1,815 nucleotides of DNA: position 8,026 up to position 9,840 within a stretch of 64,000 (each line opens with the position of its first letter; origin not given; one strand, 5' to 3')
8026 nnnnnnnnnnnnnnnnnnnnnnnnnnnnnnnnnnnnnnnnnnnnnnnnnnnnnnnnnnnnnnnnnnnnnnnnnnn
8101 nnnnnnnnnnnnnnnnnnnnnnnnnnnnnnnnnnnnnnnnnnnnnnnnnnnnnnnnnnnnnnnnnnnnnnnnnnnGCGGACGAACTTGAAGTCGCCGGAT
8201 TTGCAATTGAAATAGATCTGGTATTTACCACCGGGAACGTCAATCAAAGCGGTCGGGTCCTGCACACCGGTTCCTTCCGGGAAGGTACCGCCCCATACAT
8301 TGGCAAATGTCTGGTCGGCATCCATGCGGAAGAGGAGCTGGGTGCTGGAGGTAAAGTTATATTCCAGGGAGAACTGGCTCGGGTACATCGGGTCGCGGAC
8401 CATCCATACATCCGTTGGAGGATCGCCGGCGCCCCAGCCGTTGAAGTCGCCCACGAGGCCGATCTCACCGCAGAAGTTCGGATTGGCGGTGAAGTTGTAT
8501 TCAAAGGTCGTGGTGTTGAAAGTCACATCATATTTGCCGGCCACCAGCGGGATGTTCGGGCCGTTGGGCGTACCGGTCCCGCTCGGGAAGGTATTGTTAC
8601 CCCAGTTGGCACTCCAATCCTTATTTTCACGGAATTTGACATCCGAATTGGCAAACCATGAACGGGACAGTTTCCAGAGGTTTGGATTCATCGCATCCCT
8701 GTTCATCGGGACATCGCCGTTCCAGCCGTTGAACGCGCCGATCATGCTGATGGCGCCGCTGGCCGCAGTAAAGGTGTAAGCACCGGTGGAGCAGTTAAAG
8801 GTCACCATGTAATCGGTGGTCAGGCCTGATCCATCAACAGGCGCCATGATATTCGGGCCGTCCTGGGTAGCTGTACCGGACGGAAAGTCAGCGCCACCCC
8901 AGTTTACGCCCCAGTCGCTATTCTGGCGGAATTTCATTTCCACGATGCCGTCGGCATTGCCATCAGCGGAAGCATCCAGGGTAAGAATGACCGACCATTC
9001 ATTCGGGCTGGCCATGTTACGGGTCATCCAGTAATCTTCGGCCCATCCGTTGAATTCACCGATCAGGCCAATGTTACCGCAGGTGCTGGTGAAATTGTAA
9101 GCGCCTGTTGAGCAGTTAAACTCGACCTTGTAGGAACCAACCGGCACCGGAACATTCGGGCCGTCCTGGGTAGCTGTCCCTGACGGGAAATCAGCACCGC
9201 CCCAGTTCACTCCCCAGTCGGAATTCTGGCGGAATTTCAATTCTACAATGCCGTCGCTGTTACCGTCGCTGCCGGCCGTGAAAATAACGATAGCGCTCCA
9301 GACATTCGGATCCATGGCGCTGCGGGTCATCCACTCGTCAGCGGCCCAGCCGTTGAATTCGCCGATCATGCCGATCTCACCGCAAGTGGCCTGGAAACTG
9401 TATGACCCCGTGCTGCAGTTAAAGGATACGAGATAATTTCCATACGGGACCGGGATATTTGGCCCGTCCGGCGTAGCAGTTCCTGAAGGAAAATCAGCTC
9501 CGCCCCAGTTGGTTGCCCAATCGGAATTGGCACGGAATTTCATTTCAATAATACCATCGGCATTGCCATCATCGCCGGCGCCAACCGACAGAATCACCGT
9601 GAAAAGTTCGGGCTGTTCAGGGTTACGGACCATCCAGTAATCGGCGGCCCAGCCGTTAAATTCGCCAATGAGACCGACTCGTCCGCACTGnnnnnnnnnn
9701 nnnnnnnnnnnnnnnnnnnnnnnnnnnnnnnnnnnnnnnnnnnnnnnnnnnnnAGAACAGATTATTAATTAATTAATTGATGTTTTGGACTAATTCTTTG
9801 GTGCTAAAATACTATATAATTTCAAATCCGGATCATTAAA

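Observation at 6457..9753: T9SS-secreted, enzyme-free multivalent scaffold divergent from susCD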

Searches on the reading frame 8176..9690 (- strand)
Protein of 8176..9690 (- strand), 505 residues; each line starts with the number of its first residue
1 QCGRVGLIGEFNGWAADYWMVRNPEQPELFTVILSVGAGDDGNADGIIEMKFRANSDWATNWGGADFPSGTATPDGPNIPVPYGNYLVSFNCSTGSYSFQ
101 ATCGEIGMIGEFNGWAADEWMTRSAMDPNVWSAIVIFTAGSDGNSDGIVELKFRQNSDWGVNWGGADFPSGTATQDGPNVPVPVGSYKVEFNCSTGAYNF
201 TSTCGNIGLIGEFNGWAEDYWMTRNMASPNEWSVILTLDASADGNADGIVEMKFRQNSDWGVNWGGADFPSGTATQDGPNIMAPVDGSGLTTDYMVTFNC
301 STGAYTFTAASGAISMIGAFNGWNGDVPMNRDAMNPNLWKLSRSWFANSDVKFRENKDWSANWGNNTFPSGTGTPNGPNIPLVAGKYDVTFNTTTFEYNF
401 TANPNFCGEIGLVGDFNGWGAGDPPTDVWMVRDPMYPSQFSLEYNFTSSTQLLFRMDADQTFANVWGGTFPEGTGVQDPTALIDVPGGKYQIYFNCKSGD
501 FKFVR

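Call 11: find_homologous_proteins(query=window:8176-9690:-, max_evalue=0.001)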
Query seq(505 aa) (505 aa): 1465 proteins with E <= 0.001 among 8000 candidates; the best 120 are listed.
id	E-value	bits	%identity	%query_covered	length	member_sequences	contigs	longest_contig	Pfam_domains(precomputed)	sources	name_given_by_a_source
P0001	3.3e-212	724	47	79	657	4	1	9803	PF16561.12,PF18962.8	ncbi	-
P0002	8.2e-205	700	60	100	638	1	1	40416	PF02922.25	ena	-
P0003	1.2e-204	699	60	100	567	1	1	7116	PF02922.25,PF16561.12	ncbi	ncbi:MAG: hypothetical protein QM503_05790, partial [Bacteroidota bacterium]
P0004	1.9e-185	636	57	100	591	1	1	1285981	PF27330.1,PF02922.25,PF16561.12,PF26120.1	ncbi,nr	ncbi:MAG: hypothetical protein IPH57_13445 [Saprospiraceae bacterium]|nr:hypothetical protein [Sapro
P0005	2.9e-180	619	64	82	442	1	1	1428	PF27330.1,PF16561.12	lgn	-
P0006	3.5e-157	542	39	100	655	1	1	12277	PF16561.12,PF18962.8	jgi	-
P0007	8.4e-154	531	56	81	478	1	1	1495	-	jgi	jgi:hypothetical protein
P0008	2.2e-134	467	40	79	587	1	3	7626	PF27330.1,PF18962.8,PF16411.11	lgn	-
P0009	3.9e-133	463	64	59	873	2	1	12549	PF06452.17,PF18962.8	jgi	jgi:hypothetical protein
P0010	1.4e-132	461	37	100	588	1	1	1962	PF18962.8,PF16411.11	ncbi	ncbi:MAG: SusF/SusE family outer membrane protein [Saprospiraceae bacterium]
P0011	9.1e-130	452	36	100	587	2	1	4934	PF18962.8,PF16411.11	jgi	jgi:starch-binding outer membrane protein SusE/F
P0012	2.4e-129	451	37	100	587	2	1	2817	PF27330.1,PF18962.8,PF16411.11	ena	-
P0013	4.2e-128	446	39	99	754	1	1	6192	PF27330.1,PF18962.8,PF16411.11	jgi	jgi:hypothetical protein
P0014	2.3e-127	444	38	100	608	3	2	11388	PF18962.8,PF16411.11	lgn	-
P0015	9.0e-127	442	37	99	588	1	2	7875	PF18962.8,PF16411.11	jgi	-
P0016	9.4e-127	442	37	100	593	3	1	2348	PF16561.12,PF18962.8,PF16411.11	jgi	jgi:hypothetical protein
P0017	3.2e-126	440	35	100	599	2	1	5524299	PF27330.1,PF22058.3,PF18962.8,PF16411.11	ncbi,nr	ncbi:MAG: SusF/SusE family outer membrane protein [Saprospiraceae bacterium]|nr:SusF/SusE family out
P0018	5.6e-126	439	39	100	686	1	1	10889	PF27330.1,PF18962.8,PF16411.11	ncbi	-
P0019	8.5e-126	439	37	100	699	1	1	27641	PF02922.25,PF18962.8,PF16411.11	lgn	-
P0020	2.0e-125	438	39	100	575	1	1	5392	PF27330.1,PF18962.8,PF16411.11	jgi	jgi:hypothetical protein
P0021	2.8e-125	437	38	100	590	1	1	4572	PF27330.1,PF18962.8,PF16411.11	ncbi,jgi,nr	ncbi:MAG: T9SS C-terminal target domain-containing protein [Bacteroidetes bacterium]|nr:MAG: T9SS C-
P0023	5.7e-125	436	38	99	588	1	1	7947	PF27330.1,PF18962.8,PF16411.11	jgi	-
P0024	1.9e-124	434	37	100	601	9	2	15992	PF18962.8,PF16411.11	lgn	-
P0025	3.6e-124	433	37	100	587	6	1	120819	PF18962.8,PF16411.11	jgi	jgi:hypothetical protein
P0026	5.5e-123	430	35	100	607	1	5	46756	PF18962.8,PF16411.11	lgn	-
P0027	3.4e-122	427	37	99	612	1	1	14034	PF18962.8,PF16411.11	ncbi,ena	-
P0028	9.9e-122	425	37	100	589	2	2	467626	PF18962.8,PF16411.11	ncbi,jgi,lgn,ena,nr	ncbi:MAG TPA: SusF/SusE family outer membrane protein [Saprospiraceae bacterium]|nr:SusF/SusE family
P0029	1.9e-121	424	39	78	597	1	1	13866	PF18962.8,PF16411.11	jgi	jgi:hypothetical protein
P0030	1.9e-119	418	35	99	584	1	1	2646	PF18962.8,PF16411.11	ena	-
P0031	3.0e-119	417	37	100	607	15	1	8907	PF18962.8,PF16411.11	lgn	-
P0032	8.3e-119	416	35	100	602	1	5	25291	PF18962.8,PF16411.11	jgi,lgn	-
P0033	8.3e-119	416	35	100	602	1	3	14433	PF18962.8,PF16411.11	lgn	-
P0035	4.8e-118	413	37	100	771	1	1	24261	PF27330.1,PF22058.3,PF26123.1,PF16411.11,PF26120.1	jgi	jgi:starch-binding outer membrane protein SusE/F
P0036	9.2e-118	412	35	100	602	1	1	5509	PF18962.8,PF16411.11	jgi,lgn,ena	-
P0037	9.2e-118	412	35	100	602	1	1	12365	PF18962.8,PF16411.11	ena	-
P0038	1.0e-117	412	38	100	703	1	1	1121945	PF18962.8,PF16411.11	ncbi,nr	ncbi:MAG: SusF/SusE family outer membrane protein [Saprospiraceae bacterium]|nr:SusF/SusE family out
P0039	2.2e-117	411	37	100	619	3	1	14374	PF18962.8,PF16411.11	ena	-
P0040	2.2e-117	411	39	100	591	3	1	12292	PF18962.8,PF16411.11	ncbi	-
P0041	2.6e-117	411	38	99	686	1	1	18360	PF27330.1,PF18962.8,PF16411.11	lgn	-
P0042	3.6e-117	410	38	100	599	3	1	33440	PF18962.8,PF16411.11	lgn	-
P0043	1.0e-116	409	36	100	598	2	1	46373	PF16561.12,PF18962.8,PF16411.11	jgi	jgi:hypothetical protein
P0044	2.6e-115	404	37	90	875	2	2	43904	PF27330.1,PF18962.8,PF16411.11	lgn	-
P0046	8.4e-115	403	37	100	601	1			PF18962.8,PF16411.11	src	-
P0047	8.9e-115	402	35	99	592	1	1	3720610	PF27330.1,PF18962.8,PF16411.11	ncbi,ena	-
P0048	4.7e-114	400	36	100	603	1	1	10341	PF18962.8,PF16411.11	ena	-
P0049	2.7e-113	398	38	100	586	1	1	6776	PF18962.8,PF16411.11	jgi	jgi:hypothetical protein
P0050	8.9e-113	396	37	90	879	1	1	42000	PF18962.8,PF16411.11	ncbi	-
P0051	5.9e-112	393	37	100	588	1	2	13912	PF27330.1,PF22058.3,PF18962.8,PF16411.11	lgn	-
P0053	1.9e-110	388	39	99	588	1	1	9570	PF18962.8,PF26123.1,PF16411.11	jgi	jgi:starch-binding outer membrane protein SusE/F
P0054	2.0e-110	388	36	90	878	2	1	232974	PF27330.1,PF18962.8,PF16411.11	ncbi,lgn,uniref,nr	ncbi:MAG: hypothetical protein CFE23_01860 [Flavobacterium sp. BFFFF1]|uniref:T9SS type A sorting do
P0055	7.1e-110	386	38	90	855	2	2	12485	PF27330.1,PF18962.8,PF16411.11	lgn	-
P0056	1.0e-109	386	39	100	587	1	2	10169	PF18962.8,PF16411.11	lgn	-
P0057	1.5e-109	385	37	100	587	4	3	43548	PF18962.8,PF16411.11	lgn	-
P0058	3.0e-108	381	37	100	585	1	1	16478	PF27330.1,PF18962.8,PF16411.11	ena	-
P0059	7.2e-108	380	37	90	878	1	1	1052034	PF18962.8,PF16411.11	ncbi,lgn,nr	ncbi:MAG: T9SS type A sorting domain-containing protein [Flavobacterium sp.]|nr:T9SS type A sorting 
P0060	1.0e-107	379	37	100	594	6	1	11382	PF18962.8,PF16411.11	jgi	jgi:hypothetical protein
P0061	1.0e-107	379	39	100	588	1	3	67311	PF18962.8,PF16411.11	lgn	-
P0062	1.1e-107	379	37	100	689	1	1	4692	PF27330.1,PF18962.8,PF16411.11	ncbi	ncbi:MAG: SusF/SusE family outer membrane protein [Bacteroidota bacterium]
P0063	1.2e-107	379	35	90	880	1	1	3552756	PF27330.1,PF18962.8,PF16411.11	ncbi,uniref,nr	ncbi:T9SS type A sorting domain-containing protein [Flavobacterium pallidum]|uniref:Secretion system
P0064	2.6e-107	378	44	79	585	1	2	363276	PF27330.1,PF18962.8,PF16411.11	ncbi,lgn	-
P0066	1.3e-106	375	38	100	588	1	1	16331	PF18962.8,PF16411.11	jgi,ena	-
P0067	2.2e-106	375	37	100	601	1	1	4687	PF18962.8,PF16411.11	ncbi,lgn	-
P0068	2.7e-106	374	36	99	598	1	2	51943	PF18962.8,PF16411.11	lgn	-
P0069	3.1e-106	374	37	90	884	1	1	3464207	PF27330.1,PF18962.8,PF16411.11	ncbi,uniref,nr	ncbi:hypothetical protein HYN48_08020 [Flavobacterium magnum]|uniref:Secretion system C-terminal sor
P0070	4.5e-106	374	37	100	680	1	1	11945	PF27330.1,PF18962.8,PF16411.11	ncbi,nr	ncbi:MAG TPA: SusF/SusE family outer membrane protein [Saprospiraceae bacterium]|nr:SusF/SusE family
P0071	6.4e-106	373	43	78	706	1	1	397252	PF16561.12,PF22058.3,PF16411.11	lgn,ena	-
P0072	7.8e-106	373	38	100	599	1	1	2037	PF27330.1,PF18962.8,PF16411.11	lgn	-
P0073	1.3e-105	372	37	90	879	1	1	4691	PF27330.1,PF18962.8,PF16411.11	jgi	jgi:starch-binding outer membrane protein SusE/F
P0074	1.9e-105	372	37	99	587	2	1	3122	PF18962.8,PF16411.11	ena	-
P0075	2.3e-105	371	37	100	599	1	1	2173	PF27330.1,PF18962.8,PF16411.11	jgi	jgi:hypothetical protein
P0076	2.8e-105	371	39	100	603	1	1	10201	PF27330.1,PF18962.8,PF16411.11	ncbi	-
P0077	4.9e-105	370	41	78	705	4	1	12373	PF16561.12,PF22058.3,PF16411.11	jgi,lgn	-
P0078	7.6e-105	370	37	100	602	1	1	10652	PF18962.8,PF16411.11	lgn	-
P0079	8.0e-105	370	34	100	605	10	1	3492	PF18962.8,PF16411.11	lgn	-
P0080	9.2e-105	369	38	100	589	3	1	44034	PF18962.8,PF16411.11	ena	-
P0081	1.7e-104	369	36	100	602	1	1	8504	PF18962.8,PF16411.11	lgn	-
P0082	2.5e-104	368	42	79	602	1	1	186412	PF16561.12,PF18962.8,PF16411.11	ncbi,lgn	-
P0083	3.7e-104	367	38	100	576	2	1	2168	PF18962.8,PF16411.11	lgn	-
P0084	1.4e-103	366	38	100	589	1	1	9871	PF18962.8,PF16411.11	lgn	-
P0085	1.6e-103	365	38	99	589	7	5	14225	PF18962.8,PF16411.11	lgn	-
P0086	1.7e-103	365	38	100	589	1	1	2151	PF18962.8,PF16411.11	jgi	-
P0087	1.7e-103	365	36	99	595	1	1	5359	PF18962.8,PF16411.11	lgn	-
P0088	2.2e-103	365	39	100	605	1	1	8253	PF18962.8,PF16411.11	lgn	-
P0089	2.6e-103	365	37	100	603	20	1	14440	PF27330.1,PF18962.8,PF16411.11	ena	-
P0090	1.3e-102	362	38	100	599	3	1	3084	PF18962.8,PF16411.11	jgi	-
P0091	2.8e-102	361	36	99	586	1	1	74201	PF27330.1,PF18962.8,PF16411.11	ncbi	-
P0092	3.3e-102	361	40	69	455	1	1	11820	PF18962.8,PF16411.11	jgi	-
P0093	3.8e-102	361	36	100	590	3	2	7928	PF18962.8,PF16411.11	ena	-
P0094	4.0e-102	361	36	91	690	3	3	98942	PF27330.1,PF18962.8,PF16411.11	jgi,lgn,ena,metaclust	metaclust:\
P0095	9.0e-102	360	38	99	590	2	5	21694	PF27330.1,PF18962.8,PF16411.11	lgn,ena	-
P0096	1.6e-101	359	39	100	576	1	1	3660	PF18962.8,PF16411.11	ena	-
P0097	2.2e-101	358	41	79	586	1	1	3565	PF27330.1,PF18962.8,PF16411.11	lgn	-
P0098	6.7e-101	357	42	61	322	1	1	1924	PF16411.11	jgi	jgi:hypothetical protein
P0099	7.9e-101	356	38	100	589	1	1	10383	PF18962.8,PF16411.11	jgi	jgi:starch-binding outer membrane protein SusE/F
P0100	9.0e-101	356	37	99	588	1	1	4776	PF18962.8,PF16411.11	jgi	jgi:starch-binding outer membrane protein SusE/F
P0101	9.3e-101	356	41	80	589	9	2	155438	PF18962.8,PF16411.11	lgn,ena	-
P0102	1.2e-100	356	35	100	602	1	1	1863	PF18962.8,PF16411.11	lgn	-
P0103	2.1e-100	355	37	100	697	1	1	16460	PF02922.25,PF18962.8,PF16411.11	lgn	-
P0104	2.3e-100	355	35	99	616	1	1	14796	PF18962.8,PF16411.11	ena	-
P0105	2.8e-100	355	36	100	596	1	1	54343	PF18962.8,PF16411.11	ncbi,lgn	-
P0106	3.1e-100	354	35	99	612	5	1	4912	PF16561.12,PF22058.3,PF16411.11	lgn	-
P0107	3.3e-100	354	66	44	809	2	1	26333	PF06452.17,PF18962.8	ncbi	ncbi:MAG TPA: sugar-binding protein, partial [Bacteroidales bacterium]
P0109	5.2e-100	354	37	100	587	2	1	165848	PF18962.8,PF16411.11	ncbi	-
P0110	7.5e-100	353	35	100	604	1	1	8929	PF18962.8,PF16411.11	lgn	-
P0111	7.9e-100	353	39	67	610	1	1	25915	PF16561.12,PF22058.3,PF16411.11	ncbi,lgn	-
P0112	1.1e-99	353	37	100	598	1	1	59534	PF18962.8,PF16411.11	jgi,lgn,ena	-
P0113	1.1e-99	353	36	100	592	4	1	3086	PF18962.8,PF16411.11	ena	-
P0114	2.1e-99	352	37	100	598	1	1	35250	PF18962.8,PF16411.11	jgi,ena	-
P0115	4.5e-99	351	39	100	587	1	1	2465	PF18962.8,PF16411.11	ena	-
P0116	6.5e-99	350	38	100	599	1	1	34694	PF22058.3,PF18962.8,PF16411.11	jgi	-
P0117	6.7e-99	350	34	100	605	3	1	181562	PF18962.8,PF16411.11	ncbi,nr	ncbi:MAG: SusF/SusE family outer membrane protein [Saprospirales bacterium]|nr:MAG: SusF/SusE family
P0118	1.7e-98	349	36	99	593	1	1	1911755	PF18962.8,PF16411.11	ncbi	-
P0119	2.2e-98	348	40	100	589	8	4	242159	PF18962.8,PF16411.11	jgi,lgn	jgi:hypothetical protein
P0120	3.1e-98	348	35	100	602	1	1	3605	PF18962.8,PF16411.11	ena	-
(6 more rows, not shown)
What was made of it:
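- Closest known: Five-module X25 + type A CTD proteins of Saprospiraceae and other Bacteroidota. Same: They are collinear with M1-M5 at 35-39% identity and E around 1e-120 (call 11).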

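Call 31: find_encoding_contigs(protein=P0107, flank=10000, max_places=2)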
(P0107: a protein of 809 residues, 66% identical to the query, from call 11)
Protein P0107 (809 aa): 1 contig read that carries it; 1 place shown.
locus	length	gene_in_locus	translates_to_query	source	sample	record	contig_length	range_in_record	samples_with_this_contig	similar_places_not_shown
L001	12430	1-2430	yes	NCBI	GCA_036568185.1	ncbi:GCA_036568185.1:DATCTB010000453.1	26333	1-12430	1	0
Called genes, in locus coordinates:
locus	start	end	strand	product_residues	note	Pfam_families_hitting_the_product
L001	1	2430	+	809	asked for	PF06452:CBM9_1, PF18962:Por_Secre_tail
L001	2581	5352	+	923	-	PF00128:Alpha-amylase, PF18962:Por_Secre_tail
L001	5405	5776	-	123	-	PF22636:FlK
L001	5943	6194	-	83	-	-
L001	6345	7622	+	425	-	PF00512:HisKA, PF02518:HATPase_c, PF14501:HATPase_c_5 (weak)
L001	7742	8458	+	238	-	PF00072:Response_reg, PF00486:Trans_reg_C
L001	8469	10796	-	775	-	PF13620:CarboxypepD_reg, PF13715:CarbopepD_reg_2, PF07715:Plug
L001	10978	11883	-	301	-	PF18917:LiaI-LiaF-like_TM1, PF22570:LiaF-TM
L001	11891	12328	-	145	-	PF04024:PspC, PF18917:LiaI-LiaF-like_TM1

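Call 32: find_encoding_contigs(protein=P0002, flank=10000, max_places=2)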
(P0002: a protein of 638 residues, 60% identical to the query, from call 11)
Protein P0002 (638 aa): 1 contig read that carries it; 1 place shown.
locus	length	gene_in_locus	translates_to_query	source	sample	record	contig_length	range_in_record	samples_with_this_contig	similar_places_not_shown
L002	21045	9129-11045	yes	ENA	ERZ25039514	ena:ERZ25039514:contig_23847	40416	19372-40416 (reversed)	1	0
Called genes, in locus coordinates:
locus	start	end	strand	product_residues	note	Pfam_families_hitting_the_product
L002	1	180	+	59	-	?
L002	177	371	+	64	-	-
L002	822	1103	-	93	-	-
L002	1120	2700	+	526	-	PF00128:Alpha-amylase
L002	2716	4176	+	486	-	PF00128:Alpha-amylase, PF14701:hDGE_amylase, PF14871:GHL6 (weak), PF00128:Alpha-amylase, PF16657:Malt_amylase_C, PF23915:SusG_C (weak)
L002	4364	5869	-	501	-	PF14322:SusD-like_3, PF07980:SusD_RagB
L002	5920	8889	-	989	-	PF13620:CarboxypepD_reg (weak), PF13715:CarbopepD_reg_2, PF07715:Plug, PF00593:TonB_dep_Rec_b-barrel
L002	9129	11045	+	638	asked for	PF02922:CBM_48 (faint)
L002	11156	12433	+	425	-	PF06452:CBM9_1, PF18962:Por_Secre_tail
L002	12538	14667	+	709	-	PF00128:Alpha-amylase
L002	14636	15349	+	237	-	PF18962:Por_Secre_tail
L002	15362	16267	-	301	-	-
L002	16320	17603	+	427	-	PF18962:Por_Secre_tail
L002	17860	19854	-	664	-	-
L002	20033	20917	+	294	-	PF03976:PPK2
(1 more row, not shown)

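Call 33: find_encoding_contigs(protein=P0017, flank=10000, max_places=2)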
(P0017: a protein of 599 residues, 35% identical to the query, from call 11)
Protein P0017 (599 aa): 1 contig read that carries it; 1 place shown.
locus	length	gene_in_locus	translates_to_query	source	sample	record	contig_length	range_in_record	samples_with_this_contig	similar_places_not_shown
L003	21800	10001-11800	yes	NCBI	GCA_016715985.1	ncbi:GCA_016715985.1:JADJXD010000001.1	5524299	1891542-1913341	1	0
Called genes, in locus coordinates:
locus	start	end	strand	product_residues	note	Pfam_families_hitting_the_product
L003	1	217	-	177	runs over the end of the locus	PF04542:Sigma70_r2, PF08281:Sigma70_r4_2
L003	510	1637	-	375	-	PF13506:Glyco_transf_21, PF00535:Glycos_transf_2, PF10111:Glyco_tranf_2_2, PF13641:Glyco_tranf_2_3, PF13632:Glyco_trans_2_3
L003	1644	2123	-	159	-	-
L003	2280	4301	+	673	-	PF00724:Oxidored_FMN, PF01266:DAO (faint), PF00070:Pyr_redox (faint), PF03486:HI0933_like (faint), PF07992:Pyr_redox_2, PF13450:NAD_binding_8 (weak), PF13738:Pyr_redox_3 (faint)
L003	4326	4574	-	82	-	-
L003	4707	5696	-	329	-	PF07980:SusD_RagB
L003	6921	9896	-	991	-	PF13620:CarboxypepD_reg, PF13715:CarbopepD_reg_2, PF07715:Plug, PF00593:TonB_dep_Rec_b-barrel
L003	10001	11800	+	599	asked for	PF22058:X25_BaPul_like (faint), PF27330:IsaA-like_N (faint), PF16411:SusF_SusE (weak), PF18962:Por_Secre_tail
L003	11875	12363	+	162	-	PF00300:His_Phos_1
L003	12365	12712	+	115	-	-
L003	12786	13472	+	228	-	PF00072:Response_reg, PF00486:Trans_reg_C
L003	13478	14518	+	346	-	PF00512:HisKA, PF02518:HATPase_c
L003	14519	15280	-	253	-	PF01520:Amidase_3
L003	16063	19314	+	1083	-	PF00933:Glyco_hydro_3, PF01915:Glyco_hydro_3_C, PF00144:Beta-lactamase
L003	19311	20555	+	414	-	PF00994:MoCF_biosynth, PF18146:CinA_KH, PF02464:CinA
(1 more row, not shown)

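Call 54: search_protein_families(library=pfam, proteins=[P0017, P0063, P0028, P0035], max_evalue=0.001)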
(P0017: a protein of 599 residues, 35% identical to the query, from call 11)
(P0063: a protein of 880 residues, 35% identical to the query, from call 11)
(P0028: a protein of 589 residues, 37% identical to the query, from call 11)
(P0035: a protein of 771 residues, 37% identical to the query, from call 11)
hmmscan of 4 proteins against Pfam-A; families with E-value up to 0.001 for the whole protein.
P0017 (599 aa): 4 families
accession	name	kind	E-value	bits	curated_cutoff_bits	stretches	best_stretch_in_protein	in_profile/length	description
PF16411.10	SusF_SusE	-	3.4e-29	102.7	27.5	3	215-394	1-166/167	Outer membrane protein SusF_SusE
PF18962.6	Por_Secre_tail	-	3.8e-12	46.8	27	1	523-597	1-75/75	Secretion system C-terminal sorting domain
PF22058.2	X25_BaPul_like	-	4.1e-08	33.6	27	0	38-77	23-64/87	Pullulanase X25 domain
PF16561.11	AMPK1_CBM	-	3e-05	24.6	26.8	0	25-72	14-60/85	Glycogen recognition site of AMP-activated protein kinase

P0063 (880 aa): 1 family
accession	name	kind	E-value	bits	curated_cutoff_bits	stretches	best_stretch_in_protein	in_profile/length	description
PF18962.6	Por_Secre_tail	-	1.7e-13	51.1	27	1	809-878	1-74/75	Secretion system C-terminal sorting domain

P0028 (589 aa): 3 families
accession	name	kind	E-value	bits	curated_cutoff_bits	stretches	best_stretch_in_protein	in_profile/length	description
PF16411.10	SusF_SusE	-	4.1e-23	82.9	27.5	4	121-298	1-166/167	Outer membrane protein SusF_SusE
PF18962.6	Por_Secre_tail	-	1.2e-11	45.2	27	1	514-587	2-75/75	Secretion system C-terminal sorting domain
PF00686.25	CBM_20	-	0.00085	19.5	23.3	0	289-344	3-56/97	Starch binding domain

P0035 (771 aa): 2 families
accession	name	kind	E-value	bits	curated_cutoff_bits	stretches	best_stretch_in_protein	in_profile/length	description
PF16411.10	SusF_SusE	-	1.3e-44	152.9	27.5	5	218-301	1-87/167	Outer membrane protein SusF_SusE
PF22058.2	X25_BaPul_like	-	1.1e-10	41.8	27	0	231-299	25-82/87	Pullulanase X25 domain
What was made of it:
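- Closest known: SusE / SusF of Bacteroides thetaiotaomicron. Same: Relatives of the window protein pass the PF16411 threshold (call 54).
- Relatives P0017 and P0028 pass the PF16411 gathering score (call 54) and are 35-37% identical over all of M1-M5 (call 11).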

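Call 62: find_encoding_contigs(protein=P0063, flank=10000, max_places=2)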
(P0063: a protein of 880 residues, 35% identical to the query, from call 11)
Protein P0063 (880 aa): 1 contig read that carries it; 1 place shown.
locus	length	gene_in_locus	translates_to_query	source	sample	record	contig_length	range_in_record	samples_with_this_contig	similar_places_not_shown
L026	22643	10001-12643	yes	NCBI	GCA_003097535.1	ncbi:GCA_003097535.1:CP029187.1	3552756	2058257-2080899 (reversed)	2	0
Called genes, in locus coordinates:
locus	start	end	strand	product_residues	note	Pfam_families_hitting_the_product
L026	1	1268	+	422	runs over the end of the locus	PF00512:HisKA, PF02518:HATPase_c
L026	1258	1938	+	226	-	PF00072:Response_reg, PF00486:Trans_reg_C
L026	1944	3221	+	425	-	PF26410:GH5_mannosidase, PF00150:Cellulase (weak)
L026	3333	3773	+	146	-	-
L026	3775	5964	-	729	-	PF04055:Radical_SAM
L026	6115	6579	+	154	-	PF18962:Por_Secre_tail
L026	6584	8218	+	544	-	-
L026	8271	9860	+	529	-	PF10079:Rossmann-like_BshC, PF24850:CC_BshC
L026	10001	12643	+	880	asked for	PF16411:SusF_SusE (faint), PF27330:IsaA-like_N (faint), PF18962:Por_Secre_tail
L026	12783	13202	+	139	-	PF00334:NDK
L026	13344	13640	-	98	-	PF05258:DciA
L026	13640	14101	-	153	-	-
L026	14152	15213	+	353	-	PF00144:Beta-lactamase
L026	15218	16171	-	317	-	PF02881:SRP54_N, PF13191:AAA_16 (weak), PF00448:SRP54, PF13604:AAA_30 (weak)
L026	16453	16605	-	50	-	PF14128:DUF4295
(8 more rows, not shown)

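Call 63: find_encoding_contigs(protein=P0028, flank=8000, max_places=2)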
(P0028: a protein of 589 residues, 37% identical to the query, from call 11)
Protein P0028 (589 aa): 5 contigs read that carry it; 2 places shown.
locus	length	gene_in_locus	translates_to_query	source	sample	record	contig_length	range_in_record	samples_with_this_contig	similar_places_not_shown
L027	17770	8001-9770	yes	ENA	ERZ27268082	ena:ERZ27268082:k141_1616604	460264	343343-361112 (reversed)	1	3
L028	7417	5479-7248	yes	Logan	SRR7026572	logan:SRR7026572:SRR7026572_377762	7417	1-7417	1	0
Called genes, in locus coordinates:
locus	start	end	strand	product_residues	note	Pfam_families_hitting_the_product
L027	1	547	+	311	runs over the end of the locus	PF11276:DUF3078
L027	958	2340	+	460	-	PF07745:Glyco_hydro_53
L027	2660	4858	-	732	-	PF07980:SusD_RagB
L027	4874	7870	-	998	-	PF13620:CarboxypepD_reg, PF13715:CarbopepD_reg_2, PF07715:Plug, PF00593:TonB_dep_Rec_b-barrel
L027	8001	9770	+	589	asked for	PF16411:SusF_SusE (faint), PF18962:Por_Secre_tail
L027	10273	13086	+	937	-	PF00128:Alpha-amylase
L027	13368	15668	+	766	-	PF00150:Cellulase (weak), PF26410:GH5_mannosidase (weak)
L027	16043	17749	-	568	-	PF00474:SSF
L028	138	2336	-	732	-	PF07980:SusD_RagB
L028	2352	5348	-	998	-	PF13620:CarboxypepD_reg, PF13715:CarbopepD_reg_2, PF07715:Plug, PF00593:TonB_dep_Rec_b-barrel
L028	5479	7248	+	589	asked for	PF16411:SusF_SusE (faint), PF18962:Por_Secre_tail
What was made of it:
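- Closest known: Five-module X25 + type A CTD proteins of Saprospiraceae and other Bacteroidota. Same: They carry the same type A CTD and keep the same head-to-head position with susCD, and in the L027 locus (P0028) a GH13 gene follows downstream (calls 33, 63).
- A Saprospiraceae relative sits near GH53 and GH5 genes (call 63).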

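Call 64: search_solved_structures(query=P0035, max_evalue=0.01, show_alignments=3)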
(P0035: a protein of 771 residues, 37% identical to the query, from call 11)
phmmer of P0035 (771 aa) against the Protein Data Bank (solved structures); distinct sequences matched with E-value up to 0.01: 0.
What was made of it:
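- Tried and rejected: phmmer of the PF16411-positive relative P0035 against PDB found nothing (call 64).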
